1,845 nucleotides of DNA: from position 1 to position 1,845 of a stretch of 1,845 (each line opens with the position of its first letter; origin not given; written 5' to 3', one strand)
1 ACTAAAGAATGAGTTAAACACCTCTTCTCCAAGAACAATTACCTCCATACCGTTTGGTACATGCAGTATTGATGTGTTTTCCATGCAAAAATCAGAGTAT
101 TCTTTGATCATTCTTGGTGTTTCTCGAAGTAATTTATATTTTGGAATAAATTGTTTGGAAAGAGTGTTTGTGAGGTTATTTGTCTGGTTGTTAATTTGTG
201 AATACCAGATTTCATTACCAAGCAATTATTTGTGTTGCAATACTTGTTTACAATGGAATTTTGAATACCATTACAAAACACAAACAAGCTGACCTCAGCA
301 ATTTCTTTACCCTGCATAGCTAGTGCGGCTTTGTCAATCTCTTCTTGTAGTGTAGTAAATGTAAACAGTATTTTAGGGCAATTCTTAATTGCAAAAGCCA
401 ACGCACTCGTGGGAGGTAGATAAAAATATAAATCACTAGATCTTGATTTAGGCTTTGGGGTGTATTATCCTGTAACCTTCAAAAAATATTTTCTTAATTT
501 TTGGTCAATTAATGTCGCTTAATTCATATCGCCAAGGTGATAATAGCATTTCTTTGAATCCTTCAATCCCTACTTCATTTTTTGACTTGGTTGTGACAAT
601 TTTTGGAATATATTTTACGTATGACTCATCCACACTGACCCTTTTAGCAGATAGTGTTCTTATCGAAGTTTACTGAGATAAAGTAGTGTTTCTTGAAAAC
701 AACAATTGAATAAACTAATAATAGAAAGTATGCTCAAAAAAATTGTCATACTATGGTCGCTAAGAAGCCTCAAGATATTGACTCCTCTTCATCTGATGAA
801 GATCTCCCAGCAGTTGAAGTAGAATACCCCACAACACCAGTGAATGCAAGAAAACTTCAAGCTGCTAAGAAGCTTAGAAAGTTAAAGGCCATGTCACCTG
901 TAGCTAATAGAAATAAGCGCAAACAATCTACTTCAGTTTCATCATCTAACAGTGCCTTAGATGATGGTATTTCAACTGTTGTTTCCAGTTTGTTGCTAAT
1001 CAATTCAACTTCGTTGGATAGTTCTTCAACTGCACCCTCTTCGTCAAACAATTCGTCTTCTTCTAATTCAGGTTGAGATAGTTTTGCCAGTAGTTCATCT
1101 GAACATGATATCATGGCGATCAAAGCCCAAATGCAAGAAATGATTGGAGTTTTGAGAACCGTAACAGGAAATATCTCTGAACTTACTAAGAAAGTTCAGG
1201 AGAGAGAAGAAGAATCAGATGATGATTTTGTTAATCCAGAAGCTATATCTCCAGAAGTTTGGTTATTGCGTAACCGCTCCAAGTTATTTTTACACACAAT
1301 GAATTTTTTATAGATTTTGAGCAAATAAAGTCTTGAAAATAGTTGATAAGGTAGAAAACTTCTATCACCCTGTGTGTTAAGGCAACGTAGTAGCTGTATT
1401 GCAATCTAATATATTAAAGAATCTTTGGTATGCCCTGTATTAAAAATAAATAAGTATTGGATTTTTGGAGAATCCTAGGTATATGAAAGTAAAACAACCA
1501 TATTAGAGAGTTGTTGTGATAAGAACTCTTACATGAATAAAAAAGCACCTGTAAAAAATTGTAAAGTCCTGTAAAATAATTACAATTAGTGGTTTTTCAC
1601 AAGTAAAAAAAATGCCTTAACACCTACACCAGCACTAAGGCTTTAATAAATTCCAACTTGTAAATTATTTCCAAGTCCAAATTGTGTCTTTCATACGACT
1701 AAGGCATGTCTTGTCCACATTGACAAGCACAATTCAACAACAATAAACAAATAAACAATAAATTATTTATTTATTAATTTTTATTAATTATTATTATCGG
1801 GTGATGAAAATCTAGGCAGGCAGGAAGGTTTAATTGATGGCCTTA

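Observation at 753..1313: A single in-frame TGA splits one 187-codon reading frame into two ORFs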

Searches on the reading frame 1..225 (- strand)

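Call 13: search_protein_families(library=pfam, proteins=[window:1-225:-], max_evalue=10)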
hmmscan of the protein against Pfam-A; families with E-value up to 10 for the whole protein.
seq(75 aa): 3 families
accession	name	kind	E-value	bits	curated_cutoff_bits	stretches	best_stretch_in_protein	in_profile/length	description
PF13440.11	Polysacc_synt_3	-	0.11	12.2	23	1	13-74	223-284/293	Polysaccharide biosynthesis protein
PF03788.19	LrgA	-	0.18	12.2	28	1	37-67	36-66/94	LrgA family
PF18253.6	HipN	-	0.21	11.8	23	1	41-57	9-25/42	Hsp70-interacting protein N N-terminal domain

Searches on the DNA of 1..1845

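Call 5: search_rna_families(source=window, threshold=evalue, max_evalue=1)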
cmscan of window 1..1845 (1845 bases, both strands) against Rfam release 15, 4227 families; matches with E-value up to 1: 0.
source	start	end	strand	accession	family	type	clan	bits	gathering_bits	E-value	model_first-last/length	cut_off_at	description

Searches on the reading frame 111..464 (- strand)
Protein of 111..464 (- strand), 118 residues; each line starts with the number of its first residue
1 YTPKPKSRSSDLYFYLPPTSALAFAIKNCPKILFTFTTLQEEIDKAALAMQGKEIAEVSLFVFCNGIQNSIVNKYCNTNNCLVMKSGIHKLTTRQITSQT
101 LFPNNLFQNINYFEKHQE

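Call 13: search_protein_families(library=pfam, proteins=[window:111-464:-], max_evalue=10)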
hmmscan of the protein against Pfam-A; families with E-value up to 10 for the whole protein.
seq(118 aa): 1 family
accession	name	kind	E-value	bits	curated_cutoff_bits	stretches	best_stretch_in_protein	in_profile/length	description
PF20855.2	VP1_protrusion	-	0.18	12.1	27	1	39-108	49-115/132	CPV Capsid shell protein VP1, small protrusion domain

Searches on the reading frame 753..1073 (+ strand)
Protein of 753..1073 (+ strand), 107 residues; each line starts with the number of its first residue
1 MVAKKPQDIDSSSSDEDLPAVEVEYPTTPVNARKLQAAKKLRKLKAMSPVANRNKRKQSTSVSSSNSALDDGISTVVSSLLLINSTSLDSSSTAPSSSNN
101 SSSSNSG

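Call 15: list_cluster_members(proteins=[P0001, window:753-1073:+, window:1113-1310:+])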
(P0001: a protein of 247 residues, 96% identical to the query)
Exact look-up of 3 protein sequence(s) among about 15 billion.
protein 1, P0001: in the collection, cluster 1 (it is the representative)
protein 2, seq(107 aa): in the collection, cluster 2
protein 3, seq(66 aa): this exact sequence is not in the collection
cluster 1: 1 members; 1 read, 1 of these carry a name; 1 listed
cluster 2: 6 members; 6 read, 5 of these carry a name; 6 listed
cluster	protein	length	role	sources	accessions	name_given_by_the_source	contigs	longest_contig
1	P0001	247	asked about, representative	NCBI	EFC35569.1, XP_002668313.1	predicted protein, partial [Naegleria gruberi]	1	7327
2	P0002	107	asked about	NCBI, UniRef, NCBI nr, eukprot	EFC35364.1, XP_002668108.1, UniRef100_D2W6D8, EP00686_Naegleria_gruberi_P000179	predicted protein [Naegleria gruberi] | Predicted protein n=1 Tax=Naegleria gruberi TaxID=5762 RepID=D2W6D8_NAEGR | uncharacterized protein NAEGRDRAFT_76981 [Naegleria gruberi]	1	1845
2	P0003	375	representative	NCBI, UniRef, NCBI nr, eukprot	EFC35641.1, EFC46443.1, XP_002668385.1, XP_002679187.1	predicted protein [Naegleria gruberi] | Predicted protein n=1 Tax=Naegleria gruberi TaxID=5762 RepID=D2V9E0_NAEGR | uncharacterized protein NAEGRDRAFT_54817 [Naegleria gruberi]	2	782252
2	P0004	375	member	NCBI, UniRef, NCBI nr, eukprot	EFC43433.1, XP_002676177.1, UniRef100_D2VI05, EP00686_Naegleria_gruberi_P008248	predicted protein [Naegleria gruberi] | Predicted protein n=1 Tax=Naegleria gruberi TaxID=5762 RepID=D2VI05_NAEGR | uncharacterized protein NAEGRDRAFT_49700 [Naegleria gruberi]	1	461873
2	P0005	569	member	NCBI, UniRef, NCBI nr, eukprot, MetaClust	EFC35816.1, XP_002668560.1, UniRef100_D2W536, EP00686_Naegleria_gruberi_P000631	predicted protein [Naegleria gruberi] | Predicted protein n=2 Tax=Naegleria gruberi TaxID=5762 RepID=D2W536_NAEGR | uncharacterized protein NAEGRDRAFT_76524 [Naegleria gruberi]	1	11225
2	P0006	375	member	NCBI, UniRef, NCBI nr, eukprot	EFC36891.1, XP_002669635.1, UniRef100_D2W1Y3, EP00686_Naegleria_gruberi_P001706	predicted protein [Naegleria gruberi] | Predicted protein n=1 Tax=Naegleria gruberi TaxID=5762 RepID=D2W1Y3_NAEGR | uncharacterized protein NAEGRDRAFT_75391 [Naegleria gruberi]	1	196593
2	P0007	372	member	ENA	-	-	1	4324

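Call 17: find_encoding_contigs(protein=P0005, flank=10000)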
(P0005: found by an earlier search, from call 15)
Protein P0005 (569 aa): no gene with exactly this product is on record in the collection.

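Call 18: find_encoding_contigs(protein=P0003, flank=10000)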
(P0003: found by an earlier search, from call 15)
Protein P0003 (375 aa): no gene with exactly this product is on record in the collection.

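Call 19: find_encoding_contigs(protein=P0007, flank=10000)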
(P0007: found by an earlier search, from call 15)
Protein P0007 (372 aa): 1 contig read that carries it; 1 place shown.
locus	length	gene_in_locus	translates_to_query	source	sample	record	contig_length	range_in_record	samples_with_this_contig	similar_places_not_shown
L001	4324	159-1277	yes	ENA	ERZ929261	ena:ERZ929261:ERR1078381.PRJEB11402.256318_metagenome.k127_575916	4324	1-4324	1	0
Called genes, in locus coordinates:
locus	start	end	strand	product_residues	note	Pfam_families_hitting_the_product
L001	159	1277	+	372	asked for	-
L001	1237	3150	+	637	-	PF00078:RVT_1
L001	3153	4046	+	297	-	-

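Call 20: find_encoding_contigs(protein=P0002, flank=10000)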
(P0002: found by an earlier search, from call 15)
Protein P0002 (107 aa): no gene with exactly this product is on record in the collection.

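Call 25: search_protein_families(library=pfam, proteins=[L001:159-1274:+, L001:1237-3147:+, L001:3153-4043:+, P0005], max_evalue=0.1)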
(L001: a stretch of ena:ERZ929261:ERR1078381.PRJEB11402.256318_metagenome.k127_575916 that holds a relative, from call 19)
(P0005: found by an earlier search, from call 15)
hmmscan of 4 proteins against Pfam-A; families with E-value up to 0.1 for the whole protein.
L001:159-1274:+ (372 aa): 1 family
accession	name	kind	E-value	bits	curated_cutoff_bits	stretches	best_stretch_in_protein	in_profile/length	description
PF14906.12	DUF4495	-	0.058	12.9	25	1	112-187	202-275/319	Domain of unknown function (DUF4495)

L001:1237-3147:+ (637 aa): 4 families
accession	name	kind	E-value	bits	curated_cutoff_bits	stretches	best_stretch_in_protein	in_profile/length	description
PF00078.32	RVT_1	-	3e-26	92.8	29.6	1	101-263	1-203/205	Reverse transcriptase (RNA-dependent DNA polymerase)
PF05869.16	Dam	-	0.00078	19.6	28.1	1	499-592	12-108/169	DNA N-6-adenine-methyltransferase (Dam)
PF13456.12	RVT_3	-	0.017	15.5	21.6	1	393-495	23-121/123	Reverse transcriptase-like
PF25065.1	RM3_Med14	-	0.019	15.3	22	0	251-298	46-95/110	Med14 RM domain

L001:3153-4043:+ (297 aa): 1 family
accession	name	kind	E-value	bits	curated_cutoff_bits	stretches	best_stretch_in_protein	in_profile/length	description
PF00589.27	Phage_integrase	-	0.00016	21.9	27.1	1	132-278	35-168/172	Phage integrase family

P0005 (569 aa): 1 family
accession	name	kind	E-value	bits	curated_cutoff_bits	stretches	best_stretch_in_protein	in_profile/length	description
PF00589.27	Phage_integrase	-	0.00046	20.4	27.1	1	404-550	35-168/172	Phage integrase family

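Call 32: find_related_loci(query=P0003, collection=metagenome_contigs, flank=10000)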
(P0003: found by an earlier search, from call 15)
Query P0003 (375 aa) in metagenome_contigs; peptide patterns used: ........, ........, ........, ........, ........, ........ (x = any residue, [..] = any of these).
412 stretches matched a pattern, but none encodes a relative of the query by tblastn (E <= 1e-3).

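Call 51: search_solved_structures(query=P0003, max_evalue=1)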
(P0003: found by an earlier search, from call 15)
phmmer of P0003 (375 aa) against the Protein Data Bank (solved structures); distinct sequences matched with E-value up to 1: 0.

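Call 52: search_solved_structures(query=L001:3153-4043:+, max_evalue=1)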
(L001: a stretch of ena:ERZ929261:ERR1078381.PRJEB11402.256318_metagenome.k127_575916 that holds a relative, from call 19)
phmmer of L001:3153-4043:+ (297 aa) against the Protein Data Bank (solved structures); distinct sequences matched with E-value up to 1: 1.
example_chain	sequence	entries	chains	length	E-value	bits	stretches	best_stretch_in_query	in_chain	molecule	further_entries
9os7_A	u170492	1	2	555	0.28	13.9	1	150-233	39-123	Methionine--tRNA ligase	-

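Call 53: search_protein_families(library=ncbifam, proteins=[L001:3153-4043:+, L001:1237-3147:+, P0003], max_evalue=1)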
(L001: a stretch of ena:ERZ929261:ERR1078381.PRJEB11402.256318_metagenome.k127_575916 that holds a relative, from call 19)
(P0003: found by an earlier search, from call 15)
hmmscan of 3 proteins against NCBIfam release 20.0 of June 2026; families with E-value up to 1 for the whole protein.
L001:3153-4043:+ (297 aa): 1 family
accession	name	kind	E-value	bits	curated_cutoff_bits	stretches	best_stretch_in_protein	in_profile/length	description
NF040815.2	recomb_XerA_Arch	equivalog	0.00041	20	220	1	189-277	168-253/263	site-specific tyrosine recombinase/integron integrase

L001:1237-3147:+ (637 aa): 2 families
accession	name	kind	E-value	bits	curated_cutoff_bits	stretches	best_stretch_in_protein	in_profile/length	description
TIGR01712.1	phage_N6A_met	equivalog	0.017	14.7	97.05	1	499-588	14-105/165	phage N-6-adenine-methyltransferase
TIGR04416.1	group_II_RT_mat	equivalog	0.074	12.1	300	1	181-266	180-268/353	group II intron reverse transcriptase/maturase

P0003 (375 aa): 0 families

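Call 54: search_protein_families(library=phrogs, proteins=[L001:3153-4043:+, P0003], max_evalue=0.1)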
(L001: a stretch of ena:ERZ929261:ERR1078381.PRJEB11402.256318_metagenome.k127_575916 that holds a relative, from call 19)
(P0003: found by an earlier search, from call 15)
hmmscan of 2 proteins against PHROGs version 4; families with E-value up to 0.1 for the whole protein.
L001:3153-4043:+ (297 aa): 2 families
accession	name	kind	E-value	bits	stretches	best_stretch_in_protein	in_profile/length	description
phrog_216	-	integration and excision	2.3e-05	24.7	1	123-281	78-229/301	integrase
phrog_23271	-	unknown function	0.03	15.3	1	234-279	6-51/67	-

P0003 (375 aa): 1 family
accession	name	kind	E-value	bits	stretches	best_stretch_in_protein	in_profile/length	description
phrog_24990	-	unknown function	0.014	14.8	1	52-163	55-170/747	-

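Call 63: find_homologous_proteins(query=L001:1237-3147:+, max_evalue=1e-10)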
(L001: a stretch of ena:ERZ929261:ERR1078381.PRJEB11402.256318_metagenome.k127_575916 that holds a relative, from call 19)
Query L001:1237-3147:+ (637 aa): 174 proteins with E <= 1e-10 among 8000 candidates; the best 120 are listed.
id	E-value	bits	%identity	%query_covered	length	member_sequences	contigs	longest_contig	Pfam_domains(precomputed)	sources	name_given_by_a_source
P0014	0.0e+0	1459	100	100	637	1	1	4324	PF00078.33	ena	-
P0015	1.4e-223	762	77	67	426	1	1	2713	PF00078.33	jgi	jgi:hypothetical protein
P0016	1.4e-215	736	52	97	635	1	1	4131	PF00078.33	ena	-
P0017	9.8e-189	647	47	98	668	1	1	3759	PF00078.33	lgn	-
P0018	1.3e-188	646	49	94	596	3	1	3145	PF00078.33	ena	-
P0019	1.8e-62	230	30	97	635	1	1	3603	PF00078.33,PF17917.8,PF05869.17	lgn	-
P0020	2.4e-58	216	29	96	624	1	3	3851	PF12237.14,PF00078.33,PF05869.17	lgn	-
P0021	5.9e-57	211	30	90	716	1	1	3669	PF00078.33,PF05869.17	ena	-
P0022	1.8e-54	203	30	82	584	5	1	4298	PF00078.33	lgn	-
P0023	2.5e-53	199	29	83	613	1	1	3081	PF00078.33,PF17917.8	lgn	-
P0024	4.6e-52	195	28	80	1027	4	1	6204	PF00078.33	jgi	jgi:hypothetical protein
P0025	8.6e-52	194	28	83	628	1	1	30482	PF00078.33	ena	-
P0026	5.9e-51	192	29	83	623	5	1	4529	PF00078.33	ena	-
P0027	1.3e-50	190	30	79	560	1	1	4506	PF00078.33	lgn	-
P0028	1.6e-50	190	29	90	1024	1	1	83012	PF00078.33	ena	-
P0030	2.3e-50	190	29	77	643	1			PF00078.33,PF17917.8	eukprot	eukprot:Rmarinus@m.22913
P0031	3.7e-50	189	28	88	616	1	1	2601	PF00078.33,PF17917.8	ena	-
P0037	8.7e-48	181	28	80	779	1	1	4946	PF00078.33,PF05869.17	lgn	-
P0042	1.4e-46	177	28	89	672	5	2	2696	PF00078.33,PF05869.17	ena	-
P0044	7.3e-46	175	28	88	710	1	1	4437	PF00078.33,PF05869.17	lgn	-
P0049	6.6e-45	172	28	89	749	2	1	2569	PF00078.33,PF17919.8,PF17917.8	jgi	-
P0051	2.3e-44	170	29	83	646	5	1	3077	PF00078.33,PF05869.17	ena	-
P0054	5.0e-44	169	27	89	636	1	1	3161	PF00078.33,PF17917.8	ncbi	-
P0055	1.1e-43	168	28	82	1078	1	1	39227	PF00078.33,PF17917.8,PF00336.24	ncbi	-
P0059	1.2e-42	164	28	87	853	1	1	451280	PF00078.33,PF17917.8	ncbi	-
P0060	1.3e-42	164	26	87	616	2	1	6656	PF00078.33,PF17917.8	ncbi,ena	-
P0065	7.6e-42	162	29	81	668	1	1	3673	PF00078.33,PF17917.8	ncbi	ncbi:MAG: reverse transcriptase domain-containing protein, partial [Aeromonas sp.]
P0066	1.1e-41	161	26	95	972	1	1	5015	PF00078.33,PF05869.17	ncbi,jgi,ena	jgi:ribonuclease HI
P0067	3.4e-41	159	27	90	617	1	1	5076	PF00078.33,PF17917.8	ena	-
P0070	2.2e-40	157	27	89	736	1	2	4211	PF00078.33,PF17919.8,PF17917.8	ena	-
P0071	3.2e-40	156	27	81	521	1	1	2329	PF00078.33,PF17917.8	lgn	-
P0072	5.3e-40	155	27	89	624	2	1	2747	PF00078.33,PF17917.8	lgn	-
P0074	6.6e-40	155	25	90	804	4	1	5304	PF00078.33,PF17917.8,PF05869.17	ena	-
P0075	9.3e-40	155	27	88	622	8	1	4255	PF00078.33,PF17917.8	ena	-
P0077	1.7e-39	154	28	83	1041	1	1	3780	PF00078.33,PF05869.17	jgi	jgi:hypothetical protein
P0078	1.9e-39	154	29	74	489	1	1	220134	PF13456.13,PF00078.33,PF17917.8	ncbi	ncbi:unnamed protein product [Closterium sp. NIES-54]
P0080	4.3e-39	152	26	92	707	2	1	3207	PF00078.33,PF17917.8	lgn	-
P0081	7.7e-39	152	28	78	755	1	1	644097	PF13456.13,PF00078.33,PF17917.8,PF00336.24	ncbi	-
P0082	1.2e-38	151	28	83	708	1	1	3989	PF00078.33,PF17917.8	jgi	jgi:hypothetical protein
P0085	5.6e-38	149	26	85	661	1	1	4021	PF00078.33,PF17917.8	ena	-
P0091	5.1e-37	146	27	77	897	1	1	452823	PF00078.33,PF00589.28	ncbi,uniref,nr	ncbi:unnamed protein product [Mytilus edulis]|uniref:Reverse transcriptase domain-containing protein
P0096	8.8e-36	141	35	27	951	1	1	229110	PF00665.33,PF00078.33,PF17919.8,PF17917.8,PF17921.8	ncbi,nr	ncbi:hypothetical protein CLOM_g3032 [Closterium sp. NIES-68]|nr:hypothetical protein CLOM_g3032 [Cl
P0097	2.0e-35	140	27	80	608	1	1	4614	PF00078.33,PF17919.8,PF17917.8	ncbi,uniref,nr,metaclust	ncbi:ribonuclease HI [Oesophagostomum dentatum]|uniref:Ribonuclease HI n=1 Tax=Oesophagostomum denta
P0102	5.3e-35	139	27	76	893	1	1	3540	PF00078.33,PF17917.8,PF00589.28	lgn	-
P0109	1.9e-32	130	27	77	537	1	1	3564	PF13456.13,PF00078.33,PF17917.8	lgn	-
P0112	1.4e-31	128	27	76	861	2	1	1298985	PF00078.33,PF00589.28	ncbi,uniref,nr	ncbi:unnamed protein product [Mytilus edulis]|uniref:Reverse transcriptase domain-containing protein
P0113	1.7e-31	127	26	70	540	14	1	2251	PF13456.13,PF00078.33,PF17917.8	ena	-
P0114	6.2e-31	125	28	69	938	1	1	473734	PF00078.33,PF17917.8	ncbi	-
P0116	2.4e-30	124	27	79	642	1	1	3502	PF13456.13,PF00078.33,PF17917.8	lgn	-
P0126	9.7e-28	115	24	88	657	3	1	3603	PF00078.33,PF05869.17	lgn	-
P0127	3.3e-27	113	26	81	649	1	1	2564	PF00078.33,PF17917.8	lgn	-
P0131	3.1e-26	110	28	61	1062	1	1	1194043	PF00078.33,PF17917.8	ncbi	-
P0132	5.0e-26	109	26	73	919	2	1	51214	PF00078.33,PF17917.8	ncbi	-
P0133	6.3e-26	109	28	60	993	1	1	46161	PF00078.33,PF17917.8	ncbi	-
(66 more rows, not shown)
